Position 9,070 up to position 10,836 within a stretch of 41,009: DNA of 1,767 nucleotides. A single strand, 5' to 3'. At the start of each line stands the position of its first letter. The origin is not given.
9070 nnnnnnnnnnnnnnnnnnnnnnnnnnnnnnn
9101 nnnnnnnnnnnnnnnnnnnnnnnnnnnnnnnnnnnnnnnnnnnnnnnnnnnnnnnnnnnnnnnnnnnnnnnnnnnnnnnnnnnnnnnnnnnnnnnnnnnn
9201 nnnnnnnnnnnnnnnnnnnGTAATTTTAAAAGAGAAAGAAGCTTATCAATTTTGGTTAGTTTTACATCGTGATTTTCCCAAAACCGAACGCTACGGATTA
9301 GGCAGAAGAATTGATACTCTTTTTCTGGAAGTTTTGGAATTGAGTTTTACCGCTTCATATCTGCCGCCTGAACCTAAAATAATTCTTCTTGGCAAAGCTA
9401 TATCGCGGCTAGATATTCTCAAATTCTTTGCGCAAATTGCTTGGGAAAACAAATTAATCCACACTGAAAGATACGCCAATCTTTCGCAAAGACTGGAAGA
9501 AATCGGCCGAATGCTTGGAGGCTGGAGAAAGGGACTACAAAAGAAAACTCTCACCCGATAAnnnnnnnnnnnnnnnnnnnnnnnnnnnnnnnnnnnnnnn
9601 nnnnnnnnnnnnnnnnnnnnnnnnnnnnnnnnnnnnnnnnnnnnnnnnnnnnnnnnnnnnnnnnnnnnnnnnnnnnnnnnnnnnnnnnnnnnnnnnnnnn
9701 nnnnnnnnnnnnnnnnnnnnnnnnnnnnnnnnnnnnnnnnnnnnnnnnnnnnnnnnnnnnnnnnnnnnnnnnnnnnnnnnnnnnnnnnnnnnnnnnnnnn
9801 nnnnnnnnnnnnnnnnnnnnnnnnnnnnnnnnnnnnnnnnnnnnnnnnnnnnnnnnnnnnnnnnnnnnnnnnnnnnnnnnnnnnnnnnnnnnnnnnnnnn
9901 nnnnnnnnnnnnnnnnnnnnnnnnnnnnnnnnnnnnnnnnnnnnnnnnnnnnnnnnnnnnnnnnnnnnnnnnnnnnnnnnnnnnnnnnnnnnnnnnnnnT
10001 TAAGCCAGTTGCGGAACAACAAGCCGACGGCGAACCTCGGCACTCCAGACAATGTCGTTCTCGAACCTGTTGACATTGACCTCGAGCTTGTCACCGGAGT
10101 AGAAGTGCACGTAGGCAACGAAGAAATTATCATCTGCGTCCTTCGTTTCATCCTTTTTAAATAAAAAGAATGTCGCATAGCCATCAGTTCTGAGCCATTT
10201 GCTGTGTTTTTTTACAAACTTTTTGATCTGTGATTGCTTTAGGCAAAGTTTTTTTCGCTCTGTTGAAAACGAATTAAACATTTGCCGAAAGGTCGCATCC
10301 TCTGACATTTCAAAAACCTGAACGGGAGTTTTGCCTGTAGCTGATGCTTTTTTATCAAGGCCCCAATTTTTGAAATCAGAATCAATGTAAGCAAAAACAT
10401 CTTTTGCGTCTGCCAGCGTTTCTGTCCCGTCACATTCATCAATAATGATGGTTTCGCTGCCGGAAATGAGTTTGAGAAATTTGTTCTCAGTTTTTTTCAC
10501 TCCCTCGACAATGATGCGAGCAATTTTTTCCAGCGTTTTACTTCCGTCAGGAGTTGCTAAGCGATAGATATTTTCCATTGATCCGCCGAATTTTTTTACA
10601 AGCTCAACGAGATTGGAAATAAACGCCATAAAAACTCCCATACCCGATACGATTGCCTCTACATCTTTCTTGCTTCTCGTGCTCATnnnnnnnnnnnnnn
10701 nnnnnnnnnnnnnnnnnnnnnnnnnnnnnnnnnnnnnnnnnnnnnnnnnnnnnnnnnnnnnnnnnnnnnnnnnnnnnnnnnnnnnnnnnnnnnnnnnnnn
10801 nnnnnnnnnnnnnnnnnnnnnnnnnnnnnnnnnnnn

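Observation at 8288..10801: Complete diversity-generating retroelement with adenine-only TR/VR mismatch pattern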

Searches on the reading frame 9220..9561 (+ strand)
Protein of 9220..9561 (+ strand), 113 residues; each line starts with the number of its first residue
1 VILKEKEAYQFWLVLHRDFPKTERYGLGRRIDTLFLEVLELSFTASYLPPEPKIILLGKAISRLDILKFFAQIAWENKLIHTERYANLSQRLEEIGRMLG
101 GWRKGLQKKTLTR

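Call 6: search_protein_families(library=pfam, proteins=[window:9220-9561:+], max_evalue=0.01)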
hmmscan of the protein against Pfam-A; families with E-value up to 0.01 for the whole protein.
window:9220-9561:+ (113 aa): 2 families
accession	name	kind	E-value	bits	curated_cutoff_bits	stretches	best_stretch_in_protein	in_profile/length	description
PF22296.2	bAvd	-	4.1e-12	47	40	1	12-105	14-106/107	bAvd-like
PF05635.17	23S_rRNA_IVP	-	0.0043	17.7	33.8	0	71-100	76-105/106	23S rRNA-intervening sequence protein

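Call 7: search_protein_families(library=ncbifam, proteins=[window:9220-9561:+], max_evalue=0.01)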
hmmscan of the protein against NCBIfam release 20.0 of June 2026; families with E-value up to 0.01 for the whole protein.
window:9220-9561:+ (113 aa): 1 family
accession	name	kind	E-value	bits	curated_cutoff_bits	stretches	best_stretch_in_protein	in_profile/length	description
NF033474.1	DivGenRetAVD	equivalog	1.4e-17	63.9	80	1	7-104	9-104/104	diversity-generating retroelement protein Avd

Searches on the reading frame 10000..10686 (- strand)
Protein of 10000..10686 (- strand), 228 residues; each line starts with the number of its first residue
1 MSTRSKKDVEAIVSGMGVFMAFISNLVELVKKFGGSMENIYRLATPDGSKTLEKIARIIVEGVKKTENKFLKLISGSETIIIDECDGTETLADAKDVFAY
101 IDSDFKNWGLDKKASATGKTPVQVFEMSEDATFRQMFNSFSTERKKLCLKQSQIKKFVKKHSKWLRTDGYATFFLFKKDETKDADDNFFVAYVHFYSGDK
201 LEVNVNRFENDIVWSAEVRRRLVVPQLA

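Call 6: search_protein_families(library=pfam, proteins=[window:10000-10686:-], max_evalue=0.01)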
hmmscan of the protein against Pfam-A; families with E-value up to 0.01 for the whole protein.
window:10000-10686:- (228 aa): 0 families

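Call 7: search_protein_families(library=ncbifam, proteins=[window:10000-10686:-], max_evalue=0.01)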
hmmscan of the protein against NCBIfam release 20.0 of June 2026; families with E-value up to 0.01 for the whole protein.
window:10000-10686:- (228 aa): 0 families

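Call 10: find_homologous_proteins(query=window:10000-10686:-)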
Query window:10000-10686:- (228 aa): 373 proteins with E <= 0.001 among 644 candidates; the best 120 are listed.
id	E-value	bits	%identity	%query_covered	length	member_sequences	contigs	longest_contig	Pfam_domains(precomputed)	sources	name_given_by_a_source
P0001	5.6e-145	498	100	100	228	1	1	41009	-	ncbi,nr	ncbi:MAG: hypothetical protein NTZ97_03620 [Candidatus Moranbacteria bacterium]|nr:hypothetical prot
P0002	2.2e-88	313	67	100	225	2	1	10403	-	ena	-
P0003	2.2e-87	310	65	99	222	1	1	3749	-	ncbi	-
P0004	5.5e-83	296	63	100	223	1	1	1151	-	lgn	-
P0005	5.9e-83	296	62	100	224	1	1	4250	-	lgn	-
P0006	3.8e-82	293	65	99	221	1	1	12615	-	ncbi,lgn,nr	ncbi:MAG: hypothetical protein Q8O59_01620 [bacterium]|nr:hypothetical protein [bacterium]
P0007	5.7e-82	292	62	100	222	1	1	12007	-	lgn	-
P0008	1.7e-81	291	66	99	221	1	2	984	-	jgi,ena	-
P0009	4.1e-81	290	62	99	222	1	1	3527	-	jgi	-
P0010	6.8e-81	289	63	99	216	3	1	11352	-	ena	-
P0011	8.4e-81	289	62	99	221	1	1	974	-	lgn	-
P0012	3.9e-80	286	64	99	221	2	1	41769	-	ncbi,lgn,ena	ncbi:MAG: hypothetical protein WC906_02105 [Parcubacteria group bacterium]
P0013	6.1e-80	286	63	95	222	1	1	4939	-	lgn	-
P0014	6.2e-80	286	62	99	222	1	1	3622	-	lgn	-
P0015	1.1e-79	285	62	99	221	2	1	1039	-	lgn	-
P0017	5.1e-79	283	63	99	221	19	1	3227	-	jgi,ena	-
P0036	9.7e-75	269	60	99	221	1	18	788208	-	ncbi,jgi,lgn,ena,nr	ncbi:MAG: hypothetical protein UR69_C0003G0088 [Candidatus Moranbacteria bacterium GW2011_GWE2_35_2-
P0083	5.2e-55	204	49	96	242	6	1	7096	-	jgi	-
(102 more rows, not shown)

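Call 16: find_encoding_contigs(protein=P0002, flank=5000, max_places=2)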
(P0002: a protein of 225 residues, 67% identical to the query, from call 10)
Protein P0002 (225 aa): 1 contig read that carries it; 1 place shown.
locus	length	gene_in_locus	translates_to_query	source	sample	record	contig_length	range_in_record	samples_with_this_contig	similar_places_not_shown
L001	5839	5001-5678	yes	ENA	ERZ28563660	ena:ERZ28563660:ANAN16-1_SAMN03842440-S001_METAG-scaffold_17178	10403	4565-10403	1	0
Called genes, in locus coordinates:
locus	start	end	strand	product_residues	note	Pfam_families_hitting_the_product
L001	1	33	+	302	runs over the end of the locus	PF00892:EamA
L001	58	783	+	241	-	PF19927:DUF6390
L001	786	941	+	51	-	-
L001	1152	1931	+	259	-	PF01058:Oxidored_q6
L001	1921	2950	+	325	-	PF00413:Peptidase_M10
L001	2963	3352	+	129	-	PF13366:PDDEXK_3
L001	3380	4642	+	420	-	PF00374:NiFeSe_Hases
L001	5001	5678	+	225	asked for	-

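Call 17: find_encoding_contigs(protein=P0012, flank=5000, max_places=2)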
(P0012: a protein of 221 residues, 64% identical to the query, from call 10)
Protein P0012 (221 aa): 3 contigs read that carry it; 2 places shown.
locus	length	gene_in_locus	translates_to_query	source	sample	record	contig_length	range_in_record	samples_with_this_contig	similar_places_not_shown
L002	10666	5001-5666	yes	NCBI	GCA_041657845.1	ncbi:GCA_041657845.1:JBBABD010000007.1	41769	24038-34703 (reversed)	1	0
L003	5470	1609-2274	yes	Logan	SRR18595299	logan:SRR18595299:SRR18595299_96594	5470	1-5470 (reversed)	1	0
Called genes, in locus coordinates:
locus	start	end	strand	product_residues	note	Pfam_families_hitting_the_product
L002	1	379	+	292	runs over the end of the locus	PF00005:ABC_tran, PF02463:SMC_N (faint)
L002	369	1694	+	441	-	PF12704:MacB_PCD, PF02687:FtsX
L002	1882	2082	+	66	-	PF00313:CSD, PF08206:OB_RNB (weak)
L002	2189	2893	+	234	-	PF00160:Pro_isomerase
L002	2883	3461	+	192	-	PF01832:Glucosaminidase (faint)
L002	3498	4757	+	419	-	PF00070:Pyr_redox (faint), PF00890:FAD_binding_2 (weak), PF01134:GIDA (faint), PF01494:FAD_binding_3 (weak), PF03486:HI0933_like, PF07992:Pyr_redox_2, PF12831:FAD_oxidored, PF22780:HI0933_like_1st, +2 more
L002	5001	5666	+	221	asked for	-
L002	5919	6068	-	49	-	-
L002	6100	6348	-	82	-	PF22296:bAvd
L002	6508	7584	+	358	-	PF00078:RVT_1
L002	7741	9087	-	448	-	PF05977:MFS_3, PF07690:MFS_1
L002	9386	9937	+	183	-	PF04542:Sigma70_r2, PF08281:Sigma70_r4_2, PF04545:Sigma70_r4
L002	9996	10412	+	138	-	-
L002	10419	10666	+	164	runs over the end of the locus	-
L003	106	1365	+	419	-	PF00070:Pyr_redox (faint), PF00890:FAD_binding_2 (weak), PF01134:GIDA (faint), PF01494:FAD_binding_3 (weak), PF03486:HI0933_like, PF07992:Pyr_redox_2, PF12831:FAD_oxidored, PF22780:HI0933_like_1st, +2 more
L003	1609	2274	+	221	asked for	-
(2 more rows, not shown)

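Call 18: find_encoding_contigs(protein=P0036, flank=5000, max_places=3)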
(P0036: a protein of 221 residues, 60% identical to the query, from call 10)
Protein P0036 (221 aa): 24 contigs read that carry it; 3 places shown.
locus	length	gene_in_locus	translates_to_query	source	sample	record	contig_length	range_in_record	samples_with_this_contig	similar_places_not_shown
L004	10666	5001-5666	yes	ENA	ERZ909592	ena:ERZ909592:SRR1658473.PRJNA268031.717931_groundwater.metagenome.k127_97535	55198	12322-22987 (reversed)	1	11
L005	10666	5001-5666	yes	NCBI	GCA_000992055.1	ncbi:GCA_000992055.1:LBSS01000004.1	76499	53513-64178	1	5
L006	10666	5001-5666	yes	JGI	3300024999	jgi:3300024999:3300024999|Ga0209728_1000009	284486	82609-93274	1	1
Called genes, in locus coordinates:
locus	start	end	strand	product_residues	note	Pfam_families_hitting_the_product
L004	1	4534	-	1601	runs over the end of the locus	PF02811:PHP, PF07733:DNA_pol3_alpha, PF17657:DNA_pol3_finger, PF14890:Intein_splicing, PF14528:LAGLIDADG_3, PF14579:HHH_6, PF01336:tRNA_anti-codon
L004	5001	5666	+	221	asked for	-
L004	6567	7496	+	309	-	PF00078:RVT_1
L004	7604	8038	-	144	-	PF01934:HepT-like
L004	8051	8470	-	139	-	PF01909:NTP_transf_2, PF18765:Polbeta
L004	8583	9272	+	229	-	PF01351:RNase_HII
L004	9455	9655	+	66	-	PF01783:Ribosomal_L32p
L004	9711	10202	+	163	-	PF01029:NusB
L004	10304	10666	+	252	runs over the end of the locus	PF22935:RM44_endonuclase, PF14622:Ribonucleas_3_3, PF00636:Ribonuclease_3, PF00035:dsrm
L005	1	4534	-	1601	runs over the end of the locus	PF02811:PHP, PF07733:DNA_pol3_alpha, PF17657:DNA_pol3_finger, PF14890:Intein_splicing, PF14528:LAGLIDADG_3, PF14579:HHH_6, PF01336:tRNA_anti-codon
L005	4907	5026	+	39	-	-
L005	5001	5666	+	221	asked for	-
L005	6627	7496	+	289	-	PF00078:RVT_1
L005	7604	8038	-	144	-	PF01934:HepT-like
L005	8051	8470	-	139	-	PF01909:NTP_transf_2, PF18765:Polbeta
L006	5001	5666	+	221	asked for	-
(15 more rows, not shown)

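Call 20: predict_structure(alignment_id=A1)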
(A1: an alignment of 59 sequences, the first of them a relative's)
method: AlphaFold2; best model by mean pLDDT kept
length: 228 residues; sequences in the alignment: 59
mean_pLDDT: 87.8   pTM: 0.69
mean pLDDT of the five models: 87.8, 87.6, 87.2, 87.1, 85.6
residues with pLDDT >= 90: 137; 70-90: 66; 50-70: 20; < 50: 5
segments of 3 or more residues with pLDDT < 50: 64-66
pLDDT, mean of each block of 10 residues (from residue 1): 55 74 88 90 89 80 61 87 97 97 97 96 95 94 93 97 79 94 87 90 96 94 89
secondary structure, 60 per line:
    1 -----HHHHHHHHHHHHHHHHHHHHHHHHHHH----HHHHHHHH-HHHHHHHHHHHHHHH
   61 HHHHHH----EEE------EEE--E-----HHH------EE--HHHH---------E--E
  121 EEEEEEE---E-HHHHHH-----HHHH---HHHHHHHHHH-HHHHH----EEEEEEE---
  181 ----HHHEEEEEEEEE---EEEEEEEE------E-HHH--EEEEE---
elements in order: H6-32 H37-44 H46-66 E71-73 E80-82 H104-107 E120-127 H133-138 H144-147 H151-160 H162-166 E171-177 E188-196 E200-207 E221-225

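Call 26: fold_search(model_id=the predicted structure, library=pdb)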
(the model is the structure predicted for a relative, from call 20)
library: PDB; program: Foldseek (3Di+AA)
matches with E <= 10: 202; with E <= 0.001: 0
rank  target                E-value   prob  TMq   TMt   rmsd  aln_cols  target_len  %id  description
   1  1lkk_A                4.7e-01  0.20  0.15  0.28   5.4        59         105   10  HUMAN P56-LCK TYROSINE KINASE SH2 DOMAIN IN COMPLEX WITH THE PHOSPHOTYROSYL PEPTIDE AC-PTYR-GLU-GLU-ILE (PYEEI PEPTIDE (released 1996-03-08)
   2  1lcj_A                6.5e-01  0.18  0.15  0.29   5.2        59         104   10  SH2 (SRC HOMOLOGY-2) DOMAIN OF HUMAN P56-LCK TYROSINE KINASE COMPLEXED WITH THE 11 RESIDUE PHOSPHOTYROSYL PEPTIDE EPQP (released 1995-10-15)
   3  1x27_B                6.9e-01  0.12  0.14  0.18   8.5        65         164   14  Crystal Structure of Lck SH2-SH3 with SH2 binding site of p130Cas (released 2006-02-07)
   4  9gy7_E                7.3e-01  0.06  0.14  0.06  10.9        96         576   10  C. thermocellum UvrA-UvrB in complex with DNA with a fluorescein modification and AMPPNP (released 2025-12-24)
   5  1cwd_L                9.4e-01  0.15  0.15  0.31   4.0        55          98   11  HUMAN P56LCK TYROSINE KINASE COMPLEXED WITH PHOSPHOPEPTIDE (released 1996-12-07)
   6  8wwc_C                1.0e+00  0.16  0.18  0.33   3.9        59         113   10  De novo design binder of HRAS -120-4 (released 2024-10-09)
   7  3wbr_G                1.0e+00  0.14  0.26  0.41   8.2       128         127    8  Crystal structure of carbohydrate recognition domain of Blood Dendritic Cell Antigen-2 (BDCA2) lectin (crystal form-3) (released 2013-12-25)
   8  8a0x_C                1.0e+00  0.10  0.17  0.30  10.1        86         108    6  Crystal structure of the HigB2-HigA2 tetramer in complex with operator DNA (released 2023-05-03)
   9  3hx8_B                1.0e+00  0.03  0.10  0.16  12.9        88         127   17  Crystal structure of putative ketosteroid isomerase (NP_103587.1) from Mesorhizobium loti at 1.45 A resolution (released 2009-07-07)
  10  1p13_A                1.2e+00  0.11  0.15  0.29   7.4        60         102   15  Crystal Structure of the Src SH2 Domain Complexed with Peptide (SDpYANFK) (released 2003-08-19)
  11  1x27_A                1.3e+00  0.12  0.15  0.20   4.7        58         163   10  Crystal Structure of Lck SH2-SH3 with SH2 binding site of p130Cas (released 2006-02-07)
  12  4u17_A                1.3e+00  0.11  0.14  0.28   6.5        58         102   14  Swapped dimer of the human Fyn-SH2 domain (released 2015-07-29)
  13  1hcs_B                1.3e+00  0.11  0.16  0.30   5.5        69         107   14  NMR STRUCTURE OF THE HUMAN SRC SH2 DOMAIN COMPLEX (released 1995-09-15)
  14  3ub7_A                1.4e+00  0.05  0.18  0.24  16.5       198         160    9  Periplasmic portion of the Helicobacter pylori chemoreceptor TlpB with acetamide bound (released 2012-06-27)
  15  3j79_7                1.5e+00  0.03  0.13  0.23   9.5       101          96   10  Cryo-EM structure of the Plasmodium falciparum 80S ribosome bound to the anti-protozoan drug emetine, large subunit (released 2014-07-16)
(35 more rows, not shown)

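Call 45: search_solved_structures(query=A1, max_evalue=10)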
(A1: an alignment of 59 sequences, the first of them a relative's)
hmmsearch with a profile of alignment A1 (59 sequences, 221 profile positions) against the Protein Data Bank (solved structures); distinct sequences matched with E-value up to 10: 8.
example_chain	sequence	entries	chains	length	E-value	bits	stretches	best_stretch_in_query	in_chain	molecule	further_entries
4uos_A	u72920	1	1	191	0.13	14.7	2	19-100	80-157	DESIGNED HELICAL BUNDLE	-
3g6b_A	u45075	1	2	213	0.2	14.1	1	9-164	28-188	Methyl-accepting chemotaxis protein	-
3g67_A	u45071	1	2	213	0.59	12.6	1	9-126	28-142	Methyl-accepting chemotaxis protein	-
4muz_A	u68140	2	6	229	0.66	12.4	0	19-65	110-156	Orotidine 5'-phosphate decarboxylase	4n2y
8a3k_UNK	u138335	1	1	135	1.4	11.4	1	10-67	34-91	sc-apCC-4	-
9r1n_A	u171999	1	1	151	3.4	10.1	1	20-96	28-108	sc-apCC-4-DPH-2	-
9r1k_A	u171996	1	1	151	4.5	9.7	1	11-67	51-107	sc-apCC-4-A7F-1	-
9r1j_A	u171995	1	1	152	7.6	9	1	10-68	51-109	sc-apCC-4-NR-1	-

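Call 68: fold_search(model_id=the predicted structure, library=viral)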
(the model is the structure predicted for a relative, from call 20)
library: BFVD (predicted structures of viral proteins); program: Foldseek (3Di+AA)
matches with E <= 10: 504; with E <= 0.001: 0
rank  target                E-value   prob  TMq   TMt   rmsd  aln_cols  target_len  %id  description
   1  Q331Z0                3.9e-01  0.04  0.13  0.16  16.8       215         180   13  (no name in the UniProt tables at hand)
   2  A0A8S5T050            3.9e-01  0.02  0.11  0.06  20.7       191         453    8  Tail connector protein [Myoviridae sp. ctWb16]
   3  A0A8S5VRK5            4.4e-01  0.04  0.14  0.13  17.4       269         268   11  (no name in the UniProt tables at hand)
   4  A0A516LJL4            6.0e-01  0.08  0.14  0.06  10.0        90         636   10  (no name in the UniProt tables at hand)
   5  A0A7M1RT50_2          6.4e-01  0.08  0.13  0.03   9.9        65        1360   17  Uncharacterized protein [uncultured phage cr7_1]
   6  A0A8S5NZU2            6.4e-01  0.06  0.14  0.11  11.6       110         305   14  Uncharacterized protein [Myoviridae sp. ctLnO19]
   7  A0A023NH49            6.9e-01  0.08  0.13  0.20   8.2        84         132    7  ORF2a [Human picobirnavirus]
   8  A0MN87                7.8e-01  0.03  0.11  0.05  12.5       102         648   10  (no name in the UniProt tables at hand)
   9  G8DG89                8.3e-01  0.04  0.13  0.14  21.3       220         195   11  (no name in the UniProt tables at hand)
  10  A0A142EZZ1            8.8e-01  0.07  0.11  0.18   7.8        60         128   13  (no name in the UniProt tables at hand)
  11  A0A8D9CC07            8.8e-01  0.05  0.14  0.21   8.4        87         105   11  Uncharacterized protein [uncultured marine phage]
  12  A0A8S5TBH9            8.8e-01  0.03  0.12  0.10  15.9       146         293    9  Rad52/22 family double-strand break repair protein (Fragment) [Siphoviridae sp. ctprd3]
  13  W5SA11                9.4e-01  0.06  0.11  0.14  11.2        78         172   10  Uncharacterized protein [Pithovirus sibericum]
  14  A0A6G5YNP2            9.4e-01  0.02  0.13  0.10  18.7       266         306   10  (no name in the UniProt tables at hand)
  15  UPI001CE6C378         1.1e+00  0.04  0.15  0.18  14.8       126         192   11  (no name look-up for this kind of identifier)
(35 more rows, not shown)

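Call 71: list_cluster_members(proteins=[P0017, P0083, P0001])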
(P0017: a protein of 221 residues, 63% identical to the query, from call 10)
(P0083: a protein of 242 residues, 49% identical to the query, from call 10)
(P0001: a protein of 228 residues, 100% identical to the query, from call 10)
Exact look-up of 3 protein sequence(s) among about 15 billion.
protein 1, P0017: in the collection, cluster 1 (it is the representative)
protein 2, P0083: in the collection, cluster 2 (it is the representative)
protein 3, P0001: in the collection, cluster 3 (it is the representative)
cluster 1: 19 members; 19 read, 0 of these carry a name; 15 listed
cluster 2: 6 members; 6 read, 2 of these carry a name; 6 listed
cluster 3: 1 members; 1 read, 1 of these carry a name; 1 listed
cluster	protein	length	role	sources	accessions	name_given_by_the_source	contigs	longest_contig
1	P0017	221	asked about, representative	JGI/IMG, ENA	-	-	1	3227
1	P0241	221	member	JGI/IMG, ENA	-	-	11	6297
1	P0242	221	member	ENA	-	-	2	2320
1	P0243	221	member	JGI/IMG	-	-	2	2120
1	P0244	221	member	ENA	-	-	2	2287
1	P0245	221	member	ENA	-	-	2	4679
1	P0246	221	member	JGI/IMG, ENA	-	-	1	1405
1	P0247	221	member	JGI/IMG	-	-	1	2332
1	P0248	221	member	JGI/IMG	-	-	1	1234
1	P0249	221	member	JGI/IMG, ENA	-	-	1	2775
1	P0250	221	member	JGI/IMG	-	-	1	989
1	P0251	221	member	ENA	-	-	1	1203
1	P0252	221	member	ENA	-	-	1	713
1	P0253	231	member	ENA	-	-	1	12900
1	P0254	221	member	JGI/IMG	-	-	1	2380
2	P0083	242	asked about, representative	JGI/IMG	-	-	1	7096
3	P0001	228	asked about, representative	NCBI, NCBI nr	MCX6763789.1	MAG: hypothetical protein NTZ97_03620 [Candidatus Moranbacteria bacterium] | hypothetical protein [Candidatus Moranbacteria bacterium]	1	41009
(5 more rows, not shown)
